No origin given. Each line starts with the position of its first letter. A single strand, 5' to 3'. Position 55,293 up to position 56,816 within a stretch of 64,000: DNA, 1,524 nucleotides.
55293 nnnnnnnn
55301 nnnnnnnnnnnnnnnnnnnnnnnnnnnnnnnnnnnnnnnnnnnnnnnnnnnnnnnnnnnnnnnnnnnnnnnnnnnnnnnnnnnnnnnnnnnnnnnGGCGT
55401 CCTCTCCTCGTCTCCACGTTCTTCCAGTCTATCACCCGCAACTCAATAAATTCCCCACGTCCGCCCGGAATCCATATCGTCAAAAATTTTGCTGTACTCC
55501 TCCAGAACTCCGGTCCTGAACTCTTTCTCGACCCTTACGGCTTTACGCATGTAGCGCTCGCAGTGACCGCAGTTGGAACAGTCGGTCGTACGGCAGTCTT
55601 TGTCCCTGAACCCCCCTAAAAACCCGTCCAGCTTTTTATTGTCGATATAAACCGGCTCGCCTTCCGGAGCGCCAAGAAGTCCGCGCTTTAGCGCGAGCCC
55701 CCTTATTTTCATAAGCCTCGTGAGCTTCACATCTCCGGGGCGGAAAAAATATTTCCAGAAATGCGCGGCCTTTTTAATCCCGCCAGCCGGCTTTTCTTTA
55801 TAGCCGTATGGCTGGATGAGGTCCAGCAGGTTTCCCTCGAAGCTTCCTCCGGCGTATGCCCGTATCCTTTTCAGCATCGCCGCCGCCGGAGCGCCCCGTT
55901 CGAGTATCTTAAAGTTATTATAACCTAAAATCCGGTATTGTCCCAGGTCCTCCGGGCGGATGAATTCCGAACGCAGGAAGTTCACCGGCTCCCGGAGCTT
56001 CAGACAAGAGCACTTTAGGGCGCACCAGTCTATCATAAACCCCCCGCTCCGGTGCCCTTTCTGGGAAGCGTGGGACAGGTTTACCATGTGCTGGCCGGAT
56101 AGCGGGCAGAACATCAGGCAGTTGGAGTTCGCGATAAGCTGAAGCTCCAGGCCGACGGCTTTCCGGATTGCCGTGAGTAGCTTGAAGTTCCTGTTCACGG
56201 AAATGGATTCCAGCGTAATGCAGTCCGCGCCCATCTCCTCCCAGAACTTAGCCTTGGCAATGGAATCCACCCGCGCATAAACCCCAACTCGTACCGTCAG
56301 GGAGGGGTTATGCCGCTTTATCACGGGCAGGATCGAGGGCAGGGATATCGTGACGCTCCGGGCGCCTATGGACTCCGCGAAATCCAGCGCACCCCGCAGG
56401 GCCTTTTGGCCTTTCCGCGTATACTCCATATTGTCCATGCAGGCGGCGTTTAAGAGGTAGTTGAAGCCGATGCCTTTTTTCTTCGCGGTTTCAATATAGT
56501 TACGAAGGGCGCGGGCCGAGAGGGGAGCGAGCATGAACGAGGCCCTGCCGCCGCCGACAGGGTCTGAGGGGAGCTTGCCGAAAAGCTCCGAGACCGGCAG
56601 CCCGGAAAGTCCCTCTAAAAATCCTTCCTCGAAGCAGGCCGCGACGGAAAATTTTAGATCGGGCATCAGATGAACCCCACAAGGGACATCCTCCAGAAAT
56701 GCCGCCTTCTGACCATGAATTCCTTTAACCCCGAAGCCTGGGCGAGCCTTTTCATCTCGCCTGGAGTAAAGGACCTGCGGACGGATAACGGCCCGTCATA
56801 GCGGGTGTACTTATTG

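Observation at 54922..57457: Candidate O2-independent quinone/lipid modification module: UbiE-like methyltransferase, Fe-S U32 (UbiU/V-like) protein and Coq10-like SRPBCC, coupled to mdh and fabF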

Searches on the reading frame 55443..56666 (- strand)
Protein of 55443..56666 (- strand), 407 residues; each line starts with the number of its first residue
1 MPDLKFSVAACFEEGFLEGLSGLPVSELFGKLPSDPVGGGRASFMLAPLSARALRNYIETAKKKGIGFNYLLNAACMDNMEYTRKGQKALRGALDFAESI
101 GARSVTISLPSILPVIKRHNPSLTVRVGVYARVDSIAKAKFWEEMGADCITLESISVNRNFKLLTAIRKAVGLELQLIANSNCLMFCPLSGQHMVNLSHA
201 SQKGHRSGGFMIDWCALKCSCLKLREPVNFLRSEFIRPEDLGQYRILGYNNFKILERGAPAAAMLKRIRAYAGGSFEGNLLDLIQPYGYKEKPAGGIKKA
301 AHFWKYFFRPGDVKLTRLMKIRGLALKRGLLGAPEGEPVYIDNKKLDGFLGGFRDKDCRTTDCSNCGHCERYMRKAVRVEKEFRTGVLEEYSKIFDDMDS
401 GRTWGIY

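Call 3: search_protein_families(library=pfam, proteins=[window:55443-56666:-], max_evalue=0.01)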
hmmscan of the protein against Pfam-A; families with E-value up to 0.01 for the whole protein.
window:55443-56666:- (407 aa): 1 family
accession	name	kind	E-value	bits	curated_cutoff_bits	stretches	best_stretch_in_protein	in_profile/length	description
PF01136.24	Peptidase_U32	-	1.3e-05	25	22.4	1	89-152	3-66/233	Peptidase family U32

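Call 4: search_protein_families(library=ncbifam, proteins=[window:55443-56666:-], max_evalue=0.01)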
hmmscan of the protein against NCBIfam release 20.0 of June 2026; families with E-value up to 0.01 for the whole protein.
window:55443-56666:- (407 aa): 0 families

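Call 8: find_homologous_proteins(query=window:55443-56666:-)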
Query window:55443-56666:- (407 aa): 1185 proteins with E <= 0.001 among 8000 candidates; the best 120 are listed.
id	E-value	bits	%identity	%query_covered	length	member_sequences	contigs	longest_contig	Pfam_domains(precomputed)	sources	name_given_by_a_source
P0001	2.1e-266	901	96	100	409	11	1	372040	PF01136.26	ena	-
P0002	6.0e-265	896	95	100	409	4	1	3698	PF01136.26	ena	-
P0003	9.5e-261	883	94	100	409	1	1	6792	PF01136.26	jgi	jgi:collagenase-like PrtC family protease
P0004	7.8e-259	876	93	100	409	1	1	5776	PF01136.26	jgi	jgi:collagenase-like PrtC family protease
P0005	4.0e-247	838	90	100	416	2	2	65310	PF01136.26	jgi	jgi:collagenase-like PrtC family protease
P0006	1.5e-224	763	79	100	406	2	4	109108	PF01136.26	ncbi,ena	-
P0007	1.2e-221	754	80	99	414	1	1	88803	PF01136.26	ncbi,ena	-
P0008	5.0e-220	749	78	100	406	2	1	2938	PF01136.26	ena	-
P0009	4.3e-217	739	77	100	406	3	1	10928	PF01136.26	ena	-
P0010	3.4e-215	733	95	83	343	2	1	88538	PF01136.26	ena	-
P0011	1.7e-178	612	67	99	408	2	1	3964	PF01136.26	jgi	jgi:collagenase-like PrtC family protease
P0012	3.2e-174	598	65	100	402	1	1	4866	PF01136.26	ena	-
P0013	8.0e-173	593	64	99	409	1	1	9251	PF01136.26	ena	-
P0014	4.5e-172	591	64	99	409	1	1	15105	PF01136.26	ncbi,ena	-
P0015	1.1e-171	589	61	99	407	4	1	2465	PF01136.26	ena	-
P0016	1.2e-171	589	62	99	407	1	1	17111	PF01136.26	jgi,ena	-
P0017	2.3e-171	588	64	99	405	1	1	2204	PF01136.26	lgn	-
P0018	4.9e-171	587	62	100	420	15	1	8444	PF01136.26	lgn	-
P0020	5.2e-171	587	62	100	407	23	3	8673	PF01136.26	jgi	jgi:collagenase-like PrtC family protease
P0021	5.5e-171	587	62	100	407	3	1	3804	PF01136.26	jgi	-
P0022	6.9e-171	587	63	99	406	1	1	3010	PF01136.26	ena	-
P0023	8.7e-171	586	62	99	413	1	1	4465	PF01136.26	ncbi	-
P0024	9.1e-171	586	61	100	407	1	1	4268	PF01136.26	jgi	jgi:collagenase-like PrtC family protease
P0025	1.4e-170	586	63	100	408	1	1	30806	PF01136.26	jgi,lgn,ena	-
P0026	1.7e-170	585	63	99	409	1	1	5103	PF01136.26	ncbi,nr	ncbi:MAG: U32 family peptidase [Desulfuromonadaceae bacterium]|nr:U32 family peptidase [Desulfuromon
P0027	1.8e-170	585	64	99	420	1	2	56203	PF01136.26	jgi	jgi:collagenase-like PrtC family protease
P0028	1.9e-170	585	62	99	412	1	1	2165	PF01136.26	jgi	jgi:collagenase-like PrtC family protease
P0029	2.4e-170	585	63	99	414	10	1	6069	PF01136.26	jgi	jgi:collagenase-like PrtC family protease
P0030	2.6e-170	585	63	99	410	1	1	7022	PF01136.26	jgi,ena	-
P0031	2.8e-170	585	61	100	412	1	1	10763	PF01136.26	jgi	-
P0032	3.2e-170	585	63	99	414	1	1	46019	PF01136.26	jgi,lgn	jgi:collagenase-like PrtC family protease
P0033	3.7e-170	584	64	100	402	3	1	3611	PF01136.26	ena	-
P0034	4.2e-170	584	62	100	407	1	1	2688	PF01136.26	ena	-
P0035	5.0e-170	584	63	99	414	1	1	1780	PF01136.26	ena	-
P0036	5.7e-170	584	64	99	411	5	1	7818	PF01136.26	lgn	-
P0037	5.8e-170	584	64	99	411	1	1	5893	PF01136.26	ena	-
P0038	6.8e-170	583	64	99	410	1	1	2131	PF01136.26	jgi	jgi:collagenase-like PrtC family protease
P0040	1.5e-169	582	63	99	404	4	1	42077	PF01136.26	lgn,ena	-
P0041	1.7e-169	582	63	99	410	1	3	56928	PF01136.26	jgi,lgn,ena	-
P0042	1.7e-169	582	60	100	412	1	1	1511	PF01136.26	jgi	jgi:collagenase-like PrtC family protease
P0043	2.0e-169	582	63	99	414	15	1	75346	PF01136.26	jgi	jgi:collagenase-like PrtC family protease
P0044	2.3e-169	582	61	100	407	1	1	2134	PF01136.26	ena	-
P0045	3.0e-169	581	61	99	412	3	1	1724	PF01136.26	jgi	jgi:collagenase-like PrtC family protease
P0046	3.5e-169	581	63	99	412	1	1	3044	PF01136.26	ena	-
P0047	3.7e-169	581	61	99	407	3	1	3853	PF01136.26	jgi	jgi:collagenase-like PrtC family protease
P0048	4.1e-169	581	63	99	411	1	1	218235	PF01136.26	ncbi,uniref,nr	ncbi:U32 family peptidase [Geomonas propionica]|uniref:U32 family peptidase n=1 Tax=Geomonas propion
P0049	5.7e-169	580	60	100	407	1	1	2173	PF01136.26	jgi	jgi:collagenase-like PrtC family protease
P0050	7.5e-169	580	63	99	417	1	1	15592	PF01136.26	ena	-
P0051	9.2e-169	580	62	99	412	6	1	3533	PF01136.26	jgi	jgi:collagenase-like PrtC family protease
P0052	1.1e-168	579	63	99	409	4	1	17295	PF01136.26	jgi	jgi:collagenase-like PrtC family protease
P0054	1.4e-168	579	63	99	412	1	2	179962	PF01136.26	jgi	jgi:collagenase-like PrtC family protease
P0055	2.0e-168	579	62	99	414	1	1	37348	PF01136.26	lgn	-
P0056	2.2e-168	578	61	99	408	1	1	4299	PF01136.26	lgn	-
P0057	3.6e-168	578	62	99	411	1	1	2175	PF01136.26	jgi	jgi:collagenase-like PrtC family protease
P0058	3.7e-168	578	62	99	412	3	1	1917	PF01136.26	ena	-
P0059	4.8e-168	577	62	99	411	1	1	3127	PF01136.26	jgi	jgi:collagenase-like PrtC family protease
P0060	6.0e-168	577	60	99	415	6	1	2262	PF01136.26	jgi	-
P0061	6.7e-168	577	62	99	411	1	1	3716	PF01136.26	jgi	jgi:collagenase-like PrtC family protease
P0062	6.9e-168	577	62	99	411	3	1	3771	PF01136.26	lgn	-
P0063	7.1e-168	577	62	99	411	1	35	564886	PF01136.26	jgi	jgi:collagenase-like PrtC family protease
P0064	7.7e-168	577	63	99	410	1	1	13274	PF01136.26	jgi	jgi:collagenase-like PrtC family protease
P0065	8.0e-168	577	62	99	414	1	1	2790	PF01136.26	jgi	jgi:collagenase-like PrtC family protease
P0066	9.6e-168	576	62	99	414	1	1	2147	PF01136.26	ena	-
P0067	9.9e-168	576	63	99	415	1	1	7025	PF01136.26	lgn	-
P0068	9.9e-168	576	63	99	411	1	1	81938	PF01136.26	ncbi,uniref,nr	ncbi:U32 family peptidase [Geomonas agri]|uniref:U32 family peptidase n=1 Tax=Geomonas agri TaxID=28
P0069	1.1e-167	576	63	99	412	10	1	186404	PF01136.26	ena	-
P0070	1.4e-167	576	59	100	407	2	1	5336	PF01136.26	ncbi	-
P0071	1.4e-167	576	62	99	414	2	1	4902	PF01136.26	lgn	-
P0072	1.4e-167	576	62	99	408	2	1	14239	PF01136.26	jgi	-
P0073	1.5e-167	576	62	99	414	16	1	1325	PF01136.26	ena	-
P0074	1.8e-167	575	62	99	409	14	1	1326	PF01136.26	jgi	jgi:collagenase-like PrtC family protease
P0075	2.1e-167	575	62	98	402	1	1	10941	PF01136.26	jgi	jgi:collagenase-like PrtC family protease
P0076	2.4e-167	575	60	100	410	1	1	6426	PF01136.26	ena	-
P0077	2.5e-167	575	61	100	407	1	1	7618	PF01136.26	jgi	jgi:collagenase-like PrtC family protease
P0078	2.7e-167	575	61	100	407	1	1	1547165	-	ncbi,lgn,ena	-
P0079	2.7e-167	575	63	99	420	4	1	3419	PF01136.26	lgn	-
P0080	3.0e-167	575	62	99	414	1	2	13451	PF01136.26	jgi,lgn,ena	-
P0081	3.1e-167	575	60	99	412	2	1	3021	PF01136.26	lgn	-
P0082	3.2e-167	575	60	100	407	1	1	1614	PF01136.26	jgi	jgi:collagenase-like PrtC family protease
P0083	3.6e-167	574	62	99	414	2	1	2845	PF01136.26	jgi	-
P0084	3.9e-167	574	62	100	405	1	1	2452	PF01136.26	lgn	-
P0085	4.1e-167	574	63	99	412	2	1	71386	PF01136.26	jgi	jgi:collagenase-like PrtC family protease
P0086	4.2e-167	574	60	100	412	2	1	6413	PF01136.26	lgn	-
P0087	5.3e-167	574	63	99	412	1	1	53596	PF01136.26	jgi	jgi:collagenase-like PrtC family protease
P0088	5.4e-167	574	61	99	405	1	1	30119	PF01136.26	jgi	jgi:collagenase-like PrtC family protease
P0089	5.8e-167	574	62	99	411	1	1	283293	PF01136.26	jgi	jgi:collagenase-like PrtC family protease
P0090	5.9e-167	574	62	99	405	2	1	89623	PF01136.26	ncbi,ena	-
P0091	6.3e-167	574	62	99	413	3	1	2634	PF01136.26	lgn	-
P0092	7.1e-167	573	62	99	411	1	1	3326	PF01136.26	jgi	jgi:collagenase-like PrtC family protease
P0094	8.9e-167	573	61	99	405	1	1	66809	PF01136.26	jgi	jgi:collagenase-like PrtC family protease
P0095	1.1e-166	573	62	99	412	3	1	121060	PF01136.26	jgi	-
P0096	1.5e-166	572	62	99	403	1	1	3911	PF01136.26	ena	-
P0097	1.8e-166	572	58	100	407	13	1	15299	PF01136.26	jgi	jgi:collagenase-like PrtC family protease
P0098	2.1e-166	572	62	98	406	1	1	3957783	PF01136.26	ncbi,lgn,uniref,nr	ncbi:U32 family peptidase [Geobacter sp. DSM 9736]|uniref:U32 family peptidase n=1 Tax=Geobacter sp.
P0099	2.4e-166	572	61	99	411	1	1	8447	PF01136.26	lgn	-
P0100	2.4e-166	572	60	100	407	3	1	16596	PF01136.26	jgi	jgi:collagenase-like PrtC family protease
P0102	3.3e-166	571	62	99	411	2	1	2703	PF01136.26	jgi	jgi:collagenase-like PrtC family protease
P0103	3.8e-166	571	63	99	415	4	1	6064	PF01136.26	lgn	-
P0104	4.1e-166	571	60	100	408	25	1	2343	PF01136.26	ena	-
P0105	4.3e-166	571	62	99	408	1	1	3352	PF01136.26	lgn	-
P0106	4.7e-166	571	62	99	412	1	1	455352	PF01136.26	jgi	jgi:collagenase-like PrtC family protease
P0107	5.3e-166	571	60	100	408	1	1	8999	PF01136.26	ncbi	-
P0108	5.5e-166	571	60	100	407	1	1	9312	PF01136.26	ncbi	-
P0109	5.6e-166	571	61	99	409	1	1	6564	PF01136.26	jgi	jgi:collagenase-like PrtC family protease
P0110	5.6e-166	571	61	99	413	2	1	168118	PF01136.26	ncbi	ncbi:peptidase U32 [Geomonas sp. Red276]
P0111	5.9e-166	570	60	99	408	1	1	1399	PF01136.26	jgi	jgi:collagenase-like PrtC family protease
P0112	7.1e-166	570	60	99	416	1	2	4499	PF01136.26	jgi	jgi:collagenase-like PrtC family protease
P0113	8.0e-166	570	60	100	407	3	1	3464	PF01136.26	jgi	jgi:collagenase-like PrtC family protease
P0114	8.5e-166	570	62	99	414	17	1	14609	PF01136.26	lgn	-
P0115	8.8e-166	570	61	99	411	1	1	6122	PF01136.26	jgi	jgi:collagenase-like PrtC family protease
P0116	9.2e-166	570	63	99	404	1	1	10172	PF01136.26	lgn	-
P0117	9.6e-166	570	62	99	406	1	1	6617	PF01136.26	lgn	-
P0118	9.8e-166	570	61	99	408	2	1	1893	PF01136.26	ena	-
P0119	1.0e-165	570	63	99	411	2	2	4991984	PF01136.26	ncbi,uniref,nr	ncbi:U32 family peptidase [Geomonas subterranea]|uniref:U32 family peptidase n=1 Tax=Geomonas subter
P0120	1.1e-165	570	59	100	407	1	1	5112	PF01136.26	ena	-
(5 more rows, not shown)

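Call 11: find_encoding_contigs(protein=P0098, flank=10000, max_places=2)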
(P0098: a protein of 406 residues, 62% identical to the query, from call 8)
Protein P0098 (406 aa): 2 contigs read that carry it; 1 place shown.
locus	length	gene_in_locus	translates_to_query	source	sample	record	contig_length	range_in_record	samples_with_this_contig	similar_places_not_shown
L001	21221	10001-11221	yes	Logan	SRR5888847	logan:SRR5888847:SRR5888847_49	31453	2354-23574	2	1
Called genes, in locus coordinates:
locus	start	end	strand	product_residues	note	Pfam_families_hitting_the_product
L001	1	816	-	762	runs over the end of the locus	PF04014:MazE_antitoxin, PF17191:RecG_wedge, PF01336:tRNA_anti-codon (faint), PF04851:ResIII, PF00270:DEAD, PF00271:Helicase_C, PF22590:Cas3-like_C_2 (weak), PF19833:RecG_dom3_C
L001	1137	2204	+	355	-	-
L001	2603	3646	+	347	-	PF13426:PAS_9 (weak)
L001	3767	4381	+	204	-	PF00989:PAS (weak), PF08448:PAS_4 (weak), PF08447:PAS_3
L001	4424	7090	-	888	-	PF02743:dCache_1, PF00512:HisKA (faint), PF13188:PAS_8 (faint), PF02518:HATPase_c, PF00072:Response_reg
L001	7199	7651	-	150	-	PF09917:DUF2147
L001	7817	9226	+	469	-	PF02310:B12-binding, PF04055:Radical_SAM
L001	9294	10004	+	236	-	PF13489:Methyltransf_23, PF01209:Ubie_methyltran, PF13847:Methyltransf_31, PF08241:Methyltransf_11, PF08242:Methyltransf_12, PF13649:Methyltransf_25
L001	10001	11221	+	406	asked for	PF01136:Peptidase_U32 (weak)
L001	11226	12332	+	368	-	PF00195:Chal_sti_synt_N, PF08392:FAE1_CUT1_RppA, PF02797:Chal_sti_synt_C, PF08541:ACP_syn_III_C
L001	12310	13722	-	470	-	PF02310:B12-binding, PF04055:Radical_SAM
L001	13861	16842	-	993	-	PF02743:dCache_1, PF00672:HAMP, PF00989:PAS, PF13188:PAS_8, PF08448:PAS_4, PF13426:PAS_9, PF00989:PAS, PF13426:PAS_9, +3 more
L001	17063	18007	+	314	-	PF04463:2-thiour_desulf, PF08349:DUF1722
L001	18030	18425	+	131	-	PF02566:OsmC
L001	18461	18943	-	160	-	PF00149:Metallophos (faint), PF12850:Metallophos_2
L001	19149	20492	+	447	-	PF00144:Beta-lactamase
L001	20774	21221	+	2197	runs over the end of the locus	PF03705:CheR_N, PF01739:CheR, PF13596:PAS_10, PF01590:GAF, PF13185:GAF_2, PF08447:PAS_3, PF08447:PAS_3, PF01590:GAF, +10 more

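Call 12: find_encoding_contigs(protein=P0001, flank=10000, max_places=1)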
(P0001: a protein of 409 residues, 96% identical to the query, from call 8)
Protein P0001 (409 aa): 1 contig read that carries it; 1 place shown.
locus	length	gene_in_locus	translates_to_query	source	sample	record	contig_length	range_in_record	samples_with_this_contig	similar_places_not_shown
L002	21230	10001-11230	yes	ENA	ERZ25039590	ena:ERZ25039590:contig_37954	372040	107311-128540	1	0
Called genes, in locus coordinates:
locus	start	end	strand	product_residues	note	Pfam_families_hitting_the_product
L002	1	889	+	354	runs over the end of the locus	PF00483:NTP_transferase, PF12804:NTP_transf_3, PF25084:LbH_EIF2B (weak), PF25087:GMPPB_C (weak)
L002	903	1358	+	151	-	PF00908:dTDP_sugar_isom, PF05523:FdtA, PF14667:Polysacc_synt_C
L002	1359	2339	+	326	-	PF01073:3Beta_HSD, PF01370:Epimerase, PF02719:Polysacc_synt_2, PF04321:RmlD_sub_bind, PF07993:NAD_binding_4, PF13460:NAD_binding_10 (weak), PF16363:GDP_Man_Dehyd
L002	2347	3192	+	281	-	PF01370:Epimerase, PF04321:RmlD_sub_bind, PF01073:3Beta_HSD (weak), PF02719:Polysacc_synt_2, PF16363:GDP_Man_Dehyd, PF07993:NAD_binding_4 (weak)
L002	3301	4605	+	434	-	PF03721:UDPG_MGDP_dh_N, PF00984:UDPG_MGDP_dh, PF03720:UDPG_MGDP_dh_C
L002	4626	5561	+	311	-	PF01073:3Beta_HSD, PF01370:Epimerase, PF04321:RmlD_sub_bind (weak), PF16363:GDP_Man_Dehyd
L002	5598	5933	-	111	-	-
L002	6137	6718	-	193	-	PF07700:HNOB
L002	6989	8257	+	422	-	PF01595:CNNM, PF00571:CBS, PF03471:CorC_HlyC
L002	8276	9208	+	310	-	PF00056:Ldh_1_N, PF02866:Ldh_1_C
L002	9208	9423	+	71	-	-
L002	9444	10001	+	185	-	PF01209:Ubie_methyltran, PF13847:Methyltransf_31 (weak), PF08241:Methyltransf_11, PF08242:Methyltransf_12 (weak), PF13649:Methyltransf_25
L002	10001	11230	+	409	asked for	PF01136:Peptidase_U32 (weak)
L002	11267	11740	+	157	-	PF10604:Polyketide_cyc2 (weak), PF03364:Polyketide_cyc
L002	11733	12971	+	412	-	PF00109:ketoacyl-synt, PF00108:Thiolase_N (weak), PF02801:Ketoacyl-synt_C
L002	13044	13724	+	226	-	PF00814:TsaD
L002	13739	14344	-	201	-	PF00857:Isochorismatase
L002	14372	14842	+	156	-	PF00583:Acetyltransf_1, PF13673:Acetyltransf_10, PF13508:Acetyltransf_7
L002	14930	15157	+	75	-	PF04325:DUF465 (weak)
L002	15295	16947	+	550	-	PF00920:ILVD_EDD_N, PF24877:ILV_EDD_C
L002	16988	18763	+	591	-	PF02776:TPP_enzyme_N, PF00205:TPP_enzyme_M, PF02775:TPP_enzyme_C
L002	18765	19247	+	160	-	PF01842:ACT, PF22629:ACT_AHAS_ss, PF13710:ACT_5, PF10369:ALS_ss_C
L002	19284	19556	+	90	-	PF07991:KARI_N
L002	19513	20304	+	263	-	PF07991:KARI_N, PF01450:KARI_C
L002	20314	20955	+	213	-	PF02666:PS_Dcarbxylase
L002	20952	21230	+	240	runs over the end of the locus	PF01066:CDP-OH_P_transf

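Call 13: find_encoding_contigs(protein=P0006, flank=10000, max_places=1)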
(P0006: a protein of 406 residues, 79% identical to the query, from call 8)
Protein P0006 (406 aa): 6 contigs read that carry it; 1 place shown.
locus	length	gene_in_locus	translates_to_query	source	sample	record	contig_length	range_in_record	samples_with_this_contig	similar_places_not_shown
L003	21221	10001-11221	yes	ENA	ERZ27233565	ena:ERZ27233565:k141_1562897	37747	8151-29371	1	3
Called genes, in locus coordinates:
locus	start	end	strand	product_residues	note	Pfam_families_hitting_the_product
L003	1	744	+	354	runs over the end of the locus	PF00483:NTP_transferase, PF12804:NTP_transf_3, PF25084:LbH_EIF2B (faint), PF25087:GMPPB_C (weak)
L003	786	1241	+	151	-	PF00908:dTDP_sugar_isom, PF05523:FdtA, PF14667:Polysacc_synt_C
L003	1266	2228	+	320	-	PF01073:3Beta_HSD, PF01370:Epimerase, PF02719:Polysacc_synt_2, PF04321:RmlD_sub_bind, PF07993:NAD_binding_4, PF13460:NAD_binding_10 (weak), PF16363:GDP_Man_Dehyd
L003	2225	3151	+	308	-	PF01073:3Beta_HSD (weak), PF01370:Epimerase, PF02719:Polysacc_synt_2, PF04321:RmlD_sub_bind, PF07993:NAD_binding_4 (weak), PF16363:GDP_Man_Dehyd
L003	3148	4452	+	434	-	PF03721:UDPG_MGDP_dh_N, PF00984:UDPG_MGDP_dh, PF03720:UDPG_MGDP_dh_C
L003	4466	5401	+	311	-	PF01073:3Beta_HSD (weak), PF01370:Epimerase, PF04321:RmlD_sub_bind (weak), PF16363:GDP_Man_Dehyd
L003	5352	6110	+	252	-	PF09411:PagL, PF13505:OMP_b-brl (weak)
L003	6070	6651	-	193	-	PF07700:HNOB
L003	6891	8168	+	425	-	PF01595:CNNM, PF00571:CBS, PF03471:CorC_HlyC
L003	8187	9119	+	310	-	PF00056:Ldh_1_N, PF02866:Ldh_1_C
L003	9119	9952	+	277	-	-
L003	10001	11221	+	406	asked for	PF01136:Peptidase_U32 (weak)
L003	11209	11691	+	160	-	PF10604:Polyketide_cyc2, PF03364:Polyketide_cyc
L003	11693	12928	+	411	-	PF00109:ketoacyl-synt, PF00108:Thiolase_N (weak), PF02801:Ketoacyl-synt_C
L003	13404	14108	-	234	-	PF07238:PilZ, PF00072:Response_reg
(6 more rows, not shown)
